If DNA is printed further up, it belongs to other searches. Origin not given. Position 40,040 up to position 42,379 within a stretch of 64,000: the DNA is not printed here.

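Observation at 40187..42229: Single polypeptide joining chorismate mutase, prephenate dehydratase, ACT and DAHP synthase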

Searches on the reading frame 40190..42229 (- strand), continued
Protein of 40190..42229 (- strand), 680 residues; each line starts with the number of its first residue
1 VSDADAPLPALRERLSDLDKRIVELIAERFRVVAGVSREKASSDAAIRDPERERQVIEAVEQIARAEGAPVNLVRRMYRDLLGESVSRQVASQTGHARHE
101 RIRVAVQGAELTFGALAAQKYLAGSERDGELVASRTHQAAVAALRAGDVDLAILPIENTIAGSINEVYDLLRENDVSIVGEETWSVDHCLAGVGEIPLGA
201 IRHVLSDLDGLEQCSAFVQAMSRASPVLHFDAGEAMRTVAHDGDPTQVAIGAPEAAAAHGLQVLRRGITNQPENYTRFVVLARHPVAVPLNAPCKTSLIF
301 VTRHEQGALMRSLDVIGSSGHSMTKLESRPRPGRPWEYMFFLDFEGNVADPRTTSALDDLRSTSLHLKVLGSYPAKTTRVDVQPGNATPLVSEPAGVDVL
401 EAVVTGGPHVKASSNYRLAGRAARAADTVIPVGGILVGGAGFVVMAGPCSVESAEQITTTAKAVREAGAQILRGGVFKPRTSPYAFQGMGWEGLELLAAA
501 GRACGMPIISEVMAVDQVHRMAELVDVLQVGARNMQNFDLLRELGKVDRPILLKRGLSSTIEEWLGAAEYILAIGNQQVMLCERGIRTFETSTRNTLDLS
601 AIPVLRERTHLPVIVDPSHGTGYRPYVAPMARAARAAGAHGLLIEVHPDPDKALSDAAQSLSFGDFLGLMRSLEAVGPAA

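Call 56: fold_search(model_id=the predicted structure, library=pdb)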
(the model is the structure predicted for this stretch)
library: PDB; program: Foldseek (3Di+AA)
matches with E <= 10: 1849; with E <= 0.001: 696
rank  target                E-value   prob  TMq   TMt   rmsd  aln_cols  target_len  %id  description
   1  1rzm_A                2.0e-34  1.00  0.38  0.75  13.2       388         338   39  Crystal structure of 3-deoxy-D-arabino-heptulosonate-7-phosphate synthase (DAHPS) from Thermotoga maritima complexed w (released 2004-08-10)
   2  4grs_D                7.7e-34  1.00  0.38  0.77  13.1       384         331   40  Crystal structure of a chimeric DAH7PS (released 2013-02-06)
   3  4grs_A                1.0e-33  1.00  0.38  0.77  12.9       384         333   40  Crystal structure of a chimeric DAH7PS (released 2013-02-06)
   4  4grs_C                1.9e-33  1.00  0.38  0.77  13.1       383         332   41  Crystal structure of a chimeric DAH7PS (released 2013-02-06)
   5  1vr6_A                2.1e-33  1.00  0.37  0.73  12.3       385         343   37  Crystal structure of Phospho-2-dehydro-3-deoxyheptonate aldolase (DAHP synthase) (TM0343) from Thermotoga Maritima at  (released 2005-03-08)
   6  3tfc_A                1.4e-32  1.00  0.38  0.73   3.3       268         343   49  1.95 Angstrom crystal structure of a bifunctional 3-deoxy-7-phosphoheptulonate synthase/chorismate mutase (aroA) from  (released 2011-08-31)
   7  1vr6_B                1.5e-32  1.00  0.37  0.74  12.2       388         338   36  Crystal structure of Phospho-2-dehydro-3-deoxyheptonate aldolase (DAHP synthase) (TM0343) from Thermotoga Maritima at  (released 2005-03-08)
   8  1vr6_D                1.5e-32  1.00  0.37  0.74  12.2       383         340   37  Crystal structure of Phospho-2-dehydro-3-deoxyheptonate aldolase (DAHP synthase) (TM0343) from Thermotoga Maritima at  (released 2005-03-08)
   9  1vs1_D                1.7e-32  1.00  0.37  0.92   1.8       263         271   56  Crystal structure of 3-deoxy-D-arabino-heptulosonate-7-phosphate synthase (DAHP synthase) from Aeropyrum pernix in com (released 2006-05-16)
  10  1vr6_C                1.7e-32  1.00  0.37  0.73  12.1       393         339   37  Crystal structure of Phospho-2-dehydro-3-deoxyheptonate aldolase (DAHP synthase) (TM0343) from Thermotoga Maritima at  (released 2005-03-08)
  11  1vs1_C                2.2e-32  1.00  0.38  0.94   1.8       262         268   56  Crystal structure of 3-deoxy-D-arabino-heptulosonate-7-phosphate synthase (DAHP synthase) from Aeropyrum pernix in com (released 2006-05-16)
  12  3nvt_A                2.4e-32  1.00  0.38  0.74   3.1       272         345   48  1.95 Angstrom crystal structure of a bifunctional 3-deoxy-7-phosphoheptulonate synthase/chorismate mutase (aroA) from  (released 2010-07-28)
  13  1vs1_B                2.8e-32  1.00  0.38  0.94   1.8       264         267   56  Crystal structure of 3-deoxy-D-arabino-heptulosonate-7-phosphate synthase (DAHP synthase) from Aeropyrum pernix in com (released 2006-05-16)
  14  3nvt_B                3.8e-32  1.00  0.37  0.77   2.7       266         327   49  1.95 Angstrom crystal structure of a bifunctional 3-deoxy-7-phosphoheptulonate synthase/chorismate mutase (aroA) from  (released 2010-07-28)
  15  1vs1_A                4.7e-32  1.00  0.36  0.89   3.8       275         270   55  Crystal structure of 3-deoxy-D-arabino-heptulosonate-7-phosphate synthase (DAHP synthase) from Aeropyrum pernix in com (released 2006-05-16)
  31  2qmx_A                1.9e-24  1.00  0.37  0.88   3.2       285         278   29  The crystal structure of L-Phe inhibited prephenate dehydratase from Chlorobium tepidum TLS (released 2007-08-07)
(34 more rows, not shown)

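Call 63: list_cluster_members(proteins=[P0136, P0138, P0155, P0162, P0163, P0181, P0185, P0188, P0216, P0234])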
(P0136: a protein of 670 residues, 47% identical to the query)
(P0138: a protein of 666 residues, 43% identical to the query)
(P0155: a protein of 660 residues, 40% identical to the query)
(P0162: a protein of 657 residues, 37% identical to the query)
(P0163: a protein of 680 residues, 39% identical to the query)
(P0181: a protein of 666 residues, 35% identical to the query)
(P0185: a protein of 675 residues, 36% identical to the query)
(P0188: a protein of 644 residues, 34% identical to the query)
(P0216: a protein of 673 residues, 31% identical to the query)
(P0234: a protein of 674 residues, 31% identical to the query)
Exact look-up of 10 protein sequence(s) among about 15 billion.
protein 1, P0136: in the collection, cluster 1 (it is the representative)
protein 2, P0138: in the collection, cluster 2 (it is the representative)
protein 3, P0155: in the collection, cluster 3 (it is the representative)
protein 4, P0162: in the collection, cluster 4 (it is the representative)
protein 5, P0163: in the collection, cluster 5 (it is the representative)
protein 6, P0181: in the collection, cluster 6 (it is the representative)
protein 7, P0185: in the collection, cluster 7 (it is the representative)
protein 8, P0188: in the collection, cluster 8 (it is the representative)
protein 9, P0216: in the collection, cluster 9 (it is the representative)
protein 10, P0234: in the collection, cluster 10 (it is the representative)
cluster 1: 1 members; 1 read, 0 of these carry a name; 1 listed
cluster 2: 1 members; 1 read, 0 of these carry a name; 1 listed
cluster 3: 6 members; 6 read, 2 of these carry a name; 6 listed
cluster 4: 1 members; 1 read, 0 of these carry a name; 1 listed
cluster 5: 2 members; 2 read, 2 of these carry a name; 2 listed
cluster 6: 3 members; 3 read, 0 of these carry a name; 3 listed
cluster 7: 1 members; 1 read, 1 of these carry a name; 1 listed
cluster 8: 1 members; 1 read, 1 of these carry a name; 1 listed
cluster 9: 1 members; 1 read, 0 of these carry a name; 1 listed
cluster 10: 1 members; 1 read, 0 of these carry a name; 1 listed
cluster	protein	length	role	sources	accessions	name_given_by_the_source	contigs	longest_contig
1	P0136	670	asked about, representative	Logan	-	-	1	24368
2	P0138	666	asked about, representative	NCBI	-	-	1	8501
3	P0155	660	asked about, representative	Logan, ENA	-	-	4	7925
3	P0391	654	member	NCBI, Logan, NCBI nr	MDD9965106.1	MAG: prephenate dehydratase [Myxococcales bacterium] | prephenate dehydratase [Myxococcales bacterium]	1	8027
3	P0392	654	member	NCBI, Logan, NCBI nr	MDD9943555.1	MAG: prephenate dehydratase [Myxococcales bacterium] | prephenate dehydratase [Myxococcales bacterium]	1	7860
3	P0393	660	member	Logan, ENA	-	-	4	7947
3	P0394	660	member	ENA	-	-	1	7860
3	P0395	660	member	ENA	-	-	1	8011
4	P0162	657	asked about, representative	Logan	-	-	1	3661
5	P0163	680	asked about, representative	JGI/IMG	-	chorismate mutase / prephenate dehydratase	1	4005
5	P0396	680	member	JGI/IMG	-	chorismate mutase / prephenate dehydratase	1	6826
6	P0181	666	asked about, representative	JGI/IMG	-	-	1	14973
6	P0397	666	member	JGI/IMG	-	-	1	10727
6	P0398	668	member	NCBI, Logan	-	-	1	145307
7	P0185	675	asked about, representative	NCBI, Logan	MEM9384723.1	MAG: chorismate mutase [Pseudomonadota bacterium]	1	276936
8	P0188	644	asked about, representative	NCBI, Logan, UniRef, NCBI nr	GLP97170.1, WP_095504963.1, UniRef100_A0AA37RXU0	prephenate dehydratase [Paraferrimonas sedimenticola] | Chorismate mutase n=1 Tax=Paraferrimonas sedimenticola TaxID=375674 RepID=A0AA37RXU0_9GAMM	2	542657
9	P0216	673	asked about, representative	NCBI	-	-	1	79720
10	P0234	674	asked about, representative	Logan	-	-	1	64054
